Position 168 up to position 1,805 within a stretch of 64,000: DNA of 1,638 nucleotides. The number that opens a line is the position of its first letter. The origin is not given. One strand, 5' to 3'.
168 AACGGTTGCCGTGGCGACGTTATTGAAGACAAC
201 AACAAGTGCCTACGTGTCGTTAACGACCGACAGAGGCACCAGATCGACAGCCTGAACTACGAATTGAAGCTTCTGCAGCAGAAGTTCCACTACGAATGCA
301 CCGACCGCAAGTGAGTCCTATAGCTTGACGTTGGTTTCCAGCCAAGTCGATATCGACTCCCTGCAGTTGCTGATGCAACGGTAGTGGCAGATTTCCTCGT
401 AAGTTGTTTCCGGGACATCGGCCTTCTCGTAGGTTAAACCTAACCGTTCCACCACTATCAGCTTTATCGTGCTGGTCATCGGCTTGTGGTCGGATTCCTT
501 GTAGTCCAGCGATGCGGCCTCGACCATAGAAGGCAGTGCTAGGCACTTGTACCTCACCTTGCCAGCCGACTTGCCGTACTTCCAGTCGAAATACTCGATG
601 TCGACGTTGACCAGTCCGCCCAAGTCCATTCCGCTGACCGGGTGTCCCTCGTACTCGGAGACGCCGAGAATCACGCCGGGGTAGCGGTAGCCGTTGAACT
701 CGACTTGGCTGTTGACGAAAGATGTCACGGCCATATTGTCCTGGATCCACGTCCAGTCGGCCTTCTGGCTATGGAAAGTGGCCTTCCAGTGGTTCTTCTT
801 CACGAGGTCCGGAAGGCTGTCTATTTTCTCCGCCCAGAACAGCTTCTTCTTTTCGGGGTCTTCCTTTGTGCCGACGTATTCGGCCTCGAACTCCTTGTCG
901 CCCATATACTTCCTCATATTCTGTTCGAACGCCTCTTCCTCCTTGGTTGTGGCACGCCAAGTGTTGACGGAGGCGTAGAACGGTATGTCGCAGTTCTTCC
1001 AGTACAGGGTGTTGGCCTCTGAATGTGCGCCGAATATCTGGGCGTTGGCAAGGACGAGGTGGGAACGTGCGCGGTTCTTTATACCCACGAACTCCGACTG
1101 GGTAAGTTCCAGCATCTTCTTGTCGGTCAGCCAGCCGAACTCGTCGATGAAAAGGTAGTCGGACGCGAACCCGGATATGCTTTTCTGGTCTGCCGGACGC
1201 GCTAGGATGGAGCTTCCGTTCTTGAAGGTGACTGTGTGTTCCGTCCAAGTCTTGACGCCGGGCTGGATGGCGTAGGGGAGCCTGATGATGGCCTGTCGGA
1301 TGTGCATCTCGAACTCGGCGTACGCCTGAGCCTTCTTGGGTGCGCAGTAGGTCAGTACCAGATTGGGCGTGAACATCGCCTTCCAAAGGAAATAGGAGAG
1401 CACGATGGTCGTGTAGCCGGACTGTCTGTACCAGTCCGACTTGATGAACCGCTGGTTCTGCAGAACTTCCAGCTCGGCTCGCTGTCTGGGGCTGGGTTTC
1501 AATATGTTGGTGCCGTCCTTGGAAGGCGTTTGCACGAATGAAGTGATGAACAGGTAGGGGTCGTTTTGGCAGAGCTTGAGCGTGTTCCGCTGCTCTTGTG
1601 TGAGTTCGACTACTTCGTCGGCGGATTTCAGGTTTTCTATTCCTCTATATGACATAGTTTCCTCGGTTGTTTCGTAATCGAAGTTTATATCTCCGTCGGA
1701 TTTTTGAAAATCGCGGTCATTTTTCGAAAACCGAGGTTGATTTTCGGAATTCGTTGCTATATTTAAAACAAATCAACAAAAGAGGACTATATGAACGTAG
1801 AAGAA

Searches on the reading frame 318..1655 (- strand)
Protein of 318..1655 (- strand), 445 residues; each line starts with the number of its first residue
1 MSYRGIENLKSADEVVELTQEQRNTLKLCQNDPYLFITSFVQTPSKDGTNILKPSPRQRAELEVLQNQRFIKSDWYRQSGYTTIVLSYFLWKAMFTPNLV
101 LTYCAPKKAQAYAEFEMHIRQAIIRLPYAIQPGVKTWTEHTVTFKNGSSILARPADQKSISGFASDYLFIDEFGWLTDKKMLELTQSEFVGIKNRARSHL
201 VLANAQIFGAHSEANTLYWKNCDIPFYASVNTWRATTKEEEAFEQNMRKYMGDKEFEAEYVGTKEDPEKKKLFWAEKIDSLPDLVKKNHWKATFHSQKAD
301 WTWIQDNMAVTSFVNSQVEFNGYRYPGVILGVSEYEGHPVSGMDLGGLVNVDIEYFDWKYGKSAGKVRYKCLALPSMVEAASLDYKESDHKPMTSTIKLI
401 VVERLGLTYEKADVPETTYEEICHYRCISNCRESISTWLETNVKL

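Call 38: search_protein_families(library=pfam, proteins=[window:318-1655:-], max_evalue=0.01)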
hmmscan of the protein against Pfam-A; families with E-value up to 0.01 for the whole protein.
window:318-1655:- (445 aa): 1 family
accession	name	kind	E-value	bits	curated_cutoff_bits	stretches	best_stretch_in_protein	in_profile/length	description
PF03237.21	Terminase_6N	-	2.1e-10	41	22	1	77-266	6-202/215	Terminase large subunit, T4likevirus-type, N-terminal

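Call 42: find_encoding_contigs(protein=window:318-1655:-, flank=10000, max_places=4)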
Protein window:318-1655:- (445 aa): 5 contigs read that carry it; 4 places shown.
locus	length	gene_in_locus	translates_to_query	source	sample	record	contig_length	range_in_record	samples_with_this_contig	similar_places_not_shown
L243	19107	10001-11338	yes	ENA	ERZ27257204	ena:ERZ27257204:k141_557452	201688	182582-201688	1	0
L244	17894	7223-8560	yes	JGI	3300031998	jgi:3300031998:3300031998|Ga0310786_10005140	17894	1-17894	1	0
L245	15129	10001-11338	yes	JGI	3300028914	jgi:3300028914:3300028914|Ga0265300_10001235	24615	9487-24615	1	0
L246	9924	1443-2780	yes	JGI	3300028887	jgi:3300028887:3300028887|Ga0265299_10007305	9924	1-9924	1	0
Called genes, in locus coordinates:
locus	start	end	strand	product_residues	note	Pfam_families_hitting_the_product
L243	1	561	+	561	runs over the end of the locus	-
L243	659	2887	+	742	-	-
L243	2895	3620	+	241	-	-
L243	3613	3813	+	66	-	-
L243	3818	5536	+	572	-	PF07230:Portal_T4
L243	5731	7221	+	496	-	PF07068:Gp23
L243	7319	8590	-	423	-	PF12323:HTH_OrfB_IS605, PF01385:OrfB_IS605, PF07282:Cas12f1-like_TNB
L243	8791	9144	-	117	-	-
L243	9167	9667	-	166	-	-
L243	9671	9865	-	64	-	-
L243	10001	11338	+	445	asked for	PF03237:Terminase_6N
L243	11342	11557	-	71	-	-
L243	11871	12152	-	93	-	-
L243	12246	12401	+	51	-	-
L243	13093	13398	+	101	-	-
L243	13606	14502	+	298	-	-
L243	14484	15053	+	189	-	PF08942:DUF1919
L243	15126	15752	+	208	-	-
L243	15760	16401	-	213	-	-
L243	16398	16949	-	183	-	-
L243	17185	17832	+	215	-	-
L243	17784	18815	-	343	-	-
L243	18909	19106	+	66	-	?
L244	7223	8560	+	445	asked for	PF03237:Terminase_6N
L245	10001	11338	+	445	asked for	PF03237:Terminase_6N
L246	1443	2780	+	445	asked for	PF03237:Terminase_6N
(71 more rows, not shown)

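Call 58: search_dna_similar(query=L243:5731-7221:+, collection=phages, mode=protein, max_rows=30)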
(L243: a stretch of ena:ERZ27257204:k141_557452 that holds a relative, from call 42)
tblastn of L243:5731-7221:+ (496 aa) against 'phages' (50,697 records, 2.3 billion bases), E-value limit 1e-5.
Records with a match: 2569; places in all: 2577; records where one place covers at least 80% of the query: 1178.
Best place of each record, by identity: <60% 2569.
By first word of the organism name: Escherichia 670; Synechococcus 381; Klebsiella 332; Salmonella 203; Vibrio 136; Shigella 89; Aeromonas 86; Acinetobacter 71; Cyanophage 61; Enterobacter 58; and 58 more.
By host as written in the record: - 459; Escherichia coli 281; Klebsiella pneumoniae 115; Synechococcus 107; Escherichia coli O157:H7 39; Synechococcus sp. 38; Salmonella enterica 29; Synechococcus sp. WH7803 28; and 570 more.
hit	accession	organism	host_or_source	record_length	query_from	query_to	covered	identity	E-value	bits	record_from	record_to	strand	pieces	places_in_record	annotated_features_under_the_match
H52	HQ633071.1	Synechococcus phage S-SKS1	Synechococcus sp. WH7803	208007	1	478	96%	27.7%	3e-31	134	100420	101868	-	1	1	major capsid protein | hypothetical protein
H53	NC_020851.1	Synechococcus phage S-SKS1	Synechococcus sp. WH7803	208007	1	478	96%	27.7%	3e-31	134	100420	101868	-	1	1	major head protein | hypothetical protein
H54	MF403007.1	Agrobacterium phage Atu_ph04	Agrobacterium tumefaciens C58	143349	10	444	88%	30.2%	6e-33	139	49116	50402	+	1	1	major capsid protein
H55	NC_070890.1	Agrobacterium phage Atu_ph04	Agrobacterium tumefaciens C58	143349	10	444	88%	30.2%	6e-33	139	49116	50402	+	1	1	major head protein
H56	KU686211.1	Synechococcus phage S-WAM2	Synechococcus sp.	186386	7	444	88%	29.5%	3e-32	137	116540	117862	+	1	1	major capsid protein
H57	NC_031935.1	Synechococcus phage S-WAM2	Synechococcus sp.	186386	7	444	88%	29.5%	3e-32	137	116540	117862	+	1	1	major head protein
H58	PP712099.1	Pseudoalteromonas phage vB_Psh_XG4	Pseudoalteromonas shioyasakiensis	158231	10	444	88%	29.6%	4e-36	148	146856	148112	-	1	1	record has no annotation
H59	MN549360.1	Rhizobium phage RL38J1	Rhizobium leguminosarum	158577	5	445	89%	29.2%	2e-34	144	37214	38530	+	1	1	major capsid protein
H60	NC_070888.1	Rhizobium phage RL38J1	Rhizobium leguminosarum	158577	5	445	89%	29.2%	2e-34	144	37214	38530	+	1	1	major head protein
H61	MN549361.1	Rhizobium phage RL2RES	Rhizobium leguminosarum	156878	5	445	89%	29.2%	2e-34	144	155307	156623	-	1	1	major capsid protein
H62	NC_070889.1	Rhizobium phage RL2RES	Rhizobium leguminosarum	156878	5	445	89%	29.2%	2e-34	144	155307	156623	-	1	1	major head protein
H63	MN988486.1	Rhizobium phage RHph_Y68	Rhizobium sp. TUX16P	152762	5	445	89%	29.2%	7e-35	145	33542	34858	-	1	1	major capsid protein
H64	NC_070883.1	Rhizobium phage RHph_Y68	Rhizobium sp. TUX16P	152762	5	445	89%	29.2%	7e-35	145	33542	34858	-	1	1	major head protein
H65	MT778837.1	Rhizobium phage AF3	-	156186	5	445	89%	29.0%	1e-33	141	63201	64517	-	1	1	major capsid protein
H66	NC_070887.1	Rhizobium phage AF3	-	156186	5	445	89%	29.0%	1e-33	141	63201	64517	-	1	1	major head protein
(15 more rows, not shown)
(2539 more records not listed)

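Call 59: search_dna_similar(query=window:318-1655:-, collection=phages, mode=protein, max_rows=30)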
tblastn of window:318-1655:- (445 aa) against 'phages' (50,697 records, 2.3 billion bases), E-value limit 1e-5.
Records with a match: 2456; places in all: 2463; records where one place covers at least 80% of the query: 72.
Best place of each record, by identity: <60% 2456.
By first word of the organism name: Escherichia 637; Synechococcus 377; Klebsiella 316; Salmonella 202; Vibrio 122; Shigella 89; Acinetobacter 71; Aeromonas 68; Cyanophage 61; Enterobacter 59; and 55 more.
By host as written in the record: - 455; Escherichia coli 267; Klebsiella pneumoniae 108; Synechococcus 107; Synechococcus sp. 38; Escherichia coli O157:H7 35; Salmonella enterica 29; Synechococcus sp. WH7803 28; and 534 more.
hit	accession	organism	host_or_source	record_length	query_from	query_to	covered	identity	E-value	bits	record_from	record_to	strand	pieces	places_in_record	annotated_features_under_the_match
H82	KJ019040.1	Synechococcus phage ACG-2014b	-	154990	3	360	80%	24.4%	2e-15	85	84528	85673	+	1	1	terminase large subunit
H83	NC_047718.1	Synechococcus phage ACG-2014b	-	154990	3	360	80%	24.4%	2e-15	85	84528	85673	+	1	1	terminase large subunit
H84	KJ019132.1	Synechococcus phage ACG-2014b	-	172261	3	360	80%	24.4%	2e-15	85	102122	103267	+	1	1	terminase large subunit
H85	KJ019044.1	Synechococcus phage ACG-2014b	-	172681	3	360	80%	24.4%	2e-15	85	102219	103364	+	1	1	terminase large subunit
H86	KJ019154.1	Synechococcus phage ACG-2014b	-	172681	3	360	80%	24.4%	2e-15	85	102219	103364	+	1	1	terminase large subunit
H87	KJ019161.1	Synechococcus phage ACG-2014b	-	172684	3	360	80%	24.4%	2e-15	85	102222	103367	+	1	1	terminase large subunit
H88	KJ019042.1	Synechococcus phage ACG-2014b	-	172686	3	360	80%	24.4%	2e-15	85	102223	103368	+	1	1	terminase large subunit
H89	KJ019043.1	Synechococcus phage ACG-2014b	-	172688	3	360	80%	24.4%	2e-15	85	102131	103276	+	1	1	terminase large subunit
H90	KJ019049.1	Synechococcus phage ACG-2014b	-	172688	3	360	80%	24.4%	2e-15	85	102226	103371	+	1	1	terminase large subunit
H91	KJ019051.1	Synechococcus phage ACG-2014b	-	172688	3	360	80%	24.4%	2e-15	85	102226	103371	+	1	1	terminase large subunit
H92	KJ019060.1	Synechococcus phage ACG-2014b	-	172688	3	360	80%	24.4%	2e-15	85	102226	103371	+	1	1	terminase large subunit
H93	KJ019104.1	Synechococcus phage ACG-2014b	-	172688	3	360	80%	24.4%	2e-15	85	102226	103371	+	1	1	terminase large subunit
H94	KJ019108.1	Synechococcus phage ACG-2014b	-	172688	3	360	80%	24.4%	2e-15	85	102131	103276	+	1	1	terminase large subunit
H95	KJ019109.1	Synechococcus phage ACG-2014b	-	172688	3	360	80%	24.4%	2e-15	85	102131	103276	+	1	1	terminase large subunit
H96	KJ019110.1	Synechococcus phage ACG-2014b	-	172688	3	360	80%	24.4%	2e-15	85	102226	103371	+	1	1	terminase large subunit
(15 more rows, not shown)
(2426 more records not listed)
